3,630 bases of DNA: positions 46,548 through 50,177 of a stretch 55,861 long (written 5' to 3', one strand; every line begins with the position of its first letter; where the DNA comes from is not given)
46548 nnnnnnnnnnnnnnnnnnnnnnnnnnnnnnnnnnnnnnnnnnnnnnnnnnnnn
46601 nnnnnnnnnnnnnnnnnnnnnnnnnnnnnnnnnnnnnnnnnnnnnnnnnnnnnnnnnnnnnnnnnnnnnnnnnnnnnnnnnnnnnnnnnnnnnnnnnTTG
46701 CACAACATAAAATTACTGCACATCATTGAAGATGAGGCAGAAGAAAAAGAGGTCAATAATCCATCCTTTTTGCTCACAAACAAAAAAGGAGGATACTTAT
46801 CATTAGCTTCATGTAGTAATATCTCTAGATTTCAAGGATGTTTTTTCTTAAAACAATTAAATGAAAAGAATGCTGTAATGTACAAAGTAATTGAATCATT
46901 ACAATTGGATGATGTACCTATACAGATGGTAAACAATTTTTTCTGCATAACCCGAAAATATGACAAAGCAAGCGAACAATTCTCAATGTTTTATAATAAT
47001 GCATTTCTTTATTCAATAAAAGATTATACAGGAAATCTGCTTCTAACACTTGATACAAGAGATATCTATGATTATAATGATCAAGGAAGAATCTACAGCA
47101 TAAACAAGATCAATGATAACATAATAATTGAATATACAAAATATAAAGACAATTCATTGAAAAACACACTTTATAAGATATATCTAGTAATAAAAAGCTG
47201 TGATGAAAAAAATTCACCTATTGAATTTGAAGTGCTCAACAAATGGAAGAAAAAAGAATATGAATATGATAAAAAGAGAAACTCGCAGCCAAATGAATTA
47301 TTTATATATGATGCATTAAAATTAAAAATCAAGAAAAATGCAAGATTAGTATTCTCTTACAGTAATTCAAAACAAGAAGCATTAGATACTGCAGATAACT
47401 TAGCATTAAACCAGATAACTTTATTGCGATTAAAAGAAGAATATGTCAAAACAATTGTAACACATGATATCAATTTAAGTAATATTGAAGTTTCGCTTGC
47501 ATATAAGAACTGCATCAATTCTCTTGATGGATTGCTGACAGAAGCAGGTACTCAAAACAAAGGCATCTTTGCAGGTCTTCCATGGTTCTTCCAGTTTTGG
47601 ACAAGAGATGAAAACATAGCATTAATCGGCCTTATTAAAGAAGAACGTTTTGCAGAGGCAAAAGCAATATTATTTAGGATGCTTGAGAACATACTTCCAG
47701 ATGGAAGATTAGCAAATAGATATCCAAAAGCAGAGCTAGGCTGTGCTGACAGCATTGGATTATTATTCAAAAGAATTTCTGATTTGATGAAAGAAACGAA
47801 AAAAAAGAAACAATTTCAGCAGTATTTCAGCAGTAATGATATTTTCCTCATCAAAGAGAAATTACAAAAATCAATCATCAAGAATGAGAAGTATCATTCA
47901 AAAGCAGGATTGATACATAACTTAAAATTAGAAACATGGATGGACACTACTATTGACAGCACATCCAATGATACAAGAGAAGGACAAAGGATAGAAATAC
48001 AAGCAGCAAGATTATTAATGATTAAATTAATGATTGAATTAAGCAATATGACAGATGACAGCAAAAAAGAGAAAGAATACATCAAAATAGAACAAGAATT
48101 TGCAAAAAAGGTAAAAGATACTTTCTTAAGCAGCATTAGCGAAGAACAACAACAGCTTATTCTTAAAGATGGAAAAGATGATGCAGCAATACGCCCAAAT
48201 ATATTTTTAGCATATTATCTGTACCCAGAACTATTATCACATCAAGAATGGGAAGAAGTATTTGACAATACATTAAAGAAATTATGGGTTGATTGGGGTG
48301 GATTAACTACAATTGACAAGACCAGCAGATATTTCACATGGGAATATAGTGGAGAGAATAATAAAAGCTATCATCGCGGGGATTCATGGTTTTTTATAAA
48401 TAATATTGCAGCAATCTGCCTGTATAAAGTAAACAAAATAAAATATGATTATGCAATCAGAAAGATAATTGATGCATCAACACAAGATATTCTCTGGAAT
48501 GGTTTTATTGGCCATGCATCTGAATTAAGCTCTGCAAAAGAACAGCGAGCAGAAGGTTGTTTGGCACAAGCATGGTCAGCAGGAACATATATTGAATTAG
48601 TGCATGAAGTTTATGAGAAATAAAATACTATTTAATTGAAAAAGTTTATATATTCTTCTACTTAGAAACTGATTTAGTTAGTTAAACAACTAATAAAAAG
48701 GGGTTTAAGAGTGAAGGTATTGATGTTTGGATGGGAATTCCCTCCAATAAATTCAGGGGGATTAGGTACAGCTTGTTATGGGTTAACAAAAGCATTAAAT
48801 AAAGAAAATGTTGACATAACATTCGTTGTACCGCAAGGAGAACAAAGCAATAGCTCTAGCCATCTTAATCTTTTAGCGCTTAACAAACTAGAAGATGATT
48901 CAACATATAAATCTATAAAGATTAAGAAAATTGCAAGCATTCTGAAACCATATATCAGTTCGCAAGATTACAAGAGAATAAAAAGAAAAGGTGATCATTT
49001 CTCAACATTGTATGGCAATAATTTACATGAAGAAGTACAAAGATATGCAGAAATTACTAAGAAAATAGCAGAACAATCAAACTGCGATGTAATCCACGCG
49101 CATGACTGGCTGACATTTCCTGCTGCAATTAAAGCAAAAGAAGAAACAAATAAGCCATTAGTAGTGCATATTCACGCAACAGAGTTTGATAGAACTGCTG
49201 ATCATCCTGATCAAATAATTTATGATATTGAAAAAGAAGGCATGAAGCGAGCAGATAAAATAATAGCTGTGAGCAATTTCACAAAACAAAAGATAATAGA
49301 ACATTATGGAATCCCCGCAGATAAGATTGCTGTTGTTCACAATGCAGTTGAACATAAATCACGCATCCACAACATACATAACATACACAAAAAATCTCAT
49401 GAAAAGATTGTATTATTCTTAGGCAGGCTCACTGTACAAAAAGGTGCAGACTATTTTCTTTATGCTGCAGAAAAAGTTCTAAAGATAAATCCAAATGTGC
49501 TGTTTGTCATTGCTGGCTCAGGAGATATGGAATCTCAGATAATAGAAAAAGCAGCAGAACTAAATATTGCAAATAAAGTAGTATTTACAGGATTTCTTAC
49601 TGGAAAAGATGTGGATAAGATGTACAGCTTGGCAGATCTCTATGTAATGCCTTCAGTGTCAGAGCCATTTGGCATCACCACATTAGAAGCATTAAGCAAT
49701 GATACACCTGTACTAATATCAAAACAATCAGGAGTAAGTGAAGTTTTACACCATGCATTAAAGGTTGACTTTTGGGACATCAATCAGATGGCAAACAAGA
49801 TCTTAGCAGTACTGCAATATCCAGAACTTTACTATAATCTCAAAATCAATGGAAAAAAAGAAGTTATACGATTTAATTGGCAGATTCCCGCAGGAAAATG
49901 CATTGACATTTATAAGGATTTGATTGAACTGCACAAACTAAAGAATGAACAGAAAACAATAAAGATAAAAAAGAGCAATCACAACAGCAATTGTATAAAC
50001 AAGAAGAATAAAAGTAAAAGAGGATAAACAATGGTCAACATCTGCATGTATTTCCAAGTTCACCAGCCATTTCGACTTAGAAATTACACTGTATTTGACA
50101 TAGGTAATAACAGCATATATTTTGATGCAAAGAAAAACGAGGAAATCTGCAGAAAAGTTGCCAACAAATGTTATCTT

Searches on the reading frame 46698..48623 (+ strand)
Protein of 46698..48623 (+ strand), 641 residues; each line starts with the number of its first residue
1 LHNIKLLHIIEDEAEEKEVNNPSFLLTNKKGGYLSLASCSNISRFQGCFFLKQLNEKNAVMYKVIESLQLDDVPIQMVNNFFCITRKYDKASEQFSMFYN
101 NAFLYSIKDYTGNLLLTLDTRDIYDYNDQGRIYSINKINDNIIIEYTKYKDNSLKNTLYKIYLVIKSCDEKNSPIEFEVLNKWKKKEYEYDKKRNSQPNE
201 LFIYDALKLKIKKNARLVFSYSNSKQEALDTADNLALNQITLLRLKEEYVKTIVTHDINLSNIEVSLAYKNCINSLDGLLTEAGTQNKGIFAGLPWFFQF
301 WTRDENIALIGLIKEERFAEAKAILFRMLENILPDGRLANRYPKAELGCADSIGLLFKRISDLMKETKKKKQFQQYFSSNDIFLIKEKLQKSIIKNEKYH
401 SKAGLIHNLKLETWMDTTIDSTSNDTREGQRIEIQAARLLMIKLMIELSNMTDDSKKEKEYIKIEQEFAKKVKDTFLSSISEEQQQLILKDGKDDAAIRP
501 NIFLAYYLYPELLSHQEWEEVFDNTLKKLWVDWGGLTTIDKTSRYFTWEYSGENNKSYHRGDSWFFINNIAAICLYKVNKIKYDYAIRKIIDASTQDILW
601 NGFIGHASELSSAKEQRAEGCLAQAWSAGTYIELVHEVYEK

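Call 81: search_protein_families(library=pfam, proteins=[window:46698-48623:+], max_evalue=0.001)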
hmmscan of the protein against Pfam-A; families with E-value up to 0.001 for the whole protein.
window:46698-48623:+ (641 aa): 1 family
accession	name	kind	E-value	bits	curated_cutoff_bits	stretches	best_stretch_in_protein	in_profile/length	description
PF06202.20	GDE_C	-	1.3e-38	133.3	21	1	279-632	7-366/367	Amylo-alpha-1,6-glucosidase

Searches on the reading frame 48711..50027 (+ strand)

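Call 81: search_protein_families(library=pfam, proteins=[window:48711-50027:+], max_evalue=0.001)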
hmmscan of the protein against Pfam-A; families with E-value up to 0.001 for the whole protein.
window:48711-50027:+ (438 aa): 6 families
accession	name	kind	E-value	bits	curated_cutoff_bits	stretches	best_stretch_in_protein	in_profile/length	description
PF00534.26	Glycos_transf_1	-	2.4e-36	125.3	26.4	1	224-383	7-171/172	Glycosyl transferases group 1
PF13692.12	Glyco_trans_1_4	-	2.3e-28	99.7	27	1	232-369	2-141/142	Glycosyl transferases group 1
PF13439.12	Glyco_transf_4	-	2.3e-24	86.7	28.5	1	16-215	2-168/170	Glycosyltransferase Family 4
PF08323.17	Glyco_transf_5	-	9.1e-21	75.1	22.7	1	2-199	1-228/239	Starch synthase catalytic domain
PF20706.3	GT4-conflict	-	1.6e-20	73.9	26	1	120-352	77-326/385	Family 4 Glycosyltransferase in conflict systems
PF13579.12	Glyco_trans_4_4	-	1.3e-15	58.5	29.7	1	117-211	65-157/158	Glycosyl transferase 4-like domain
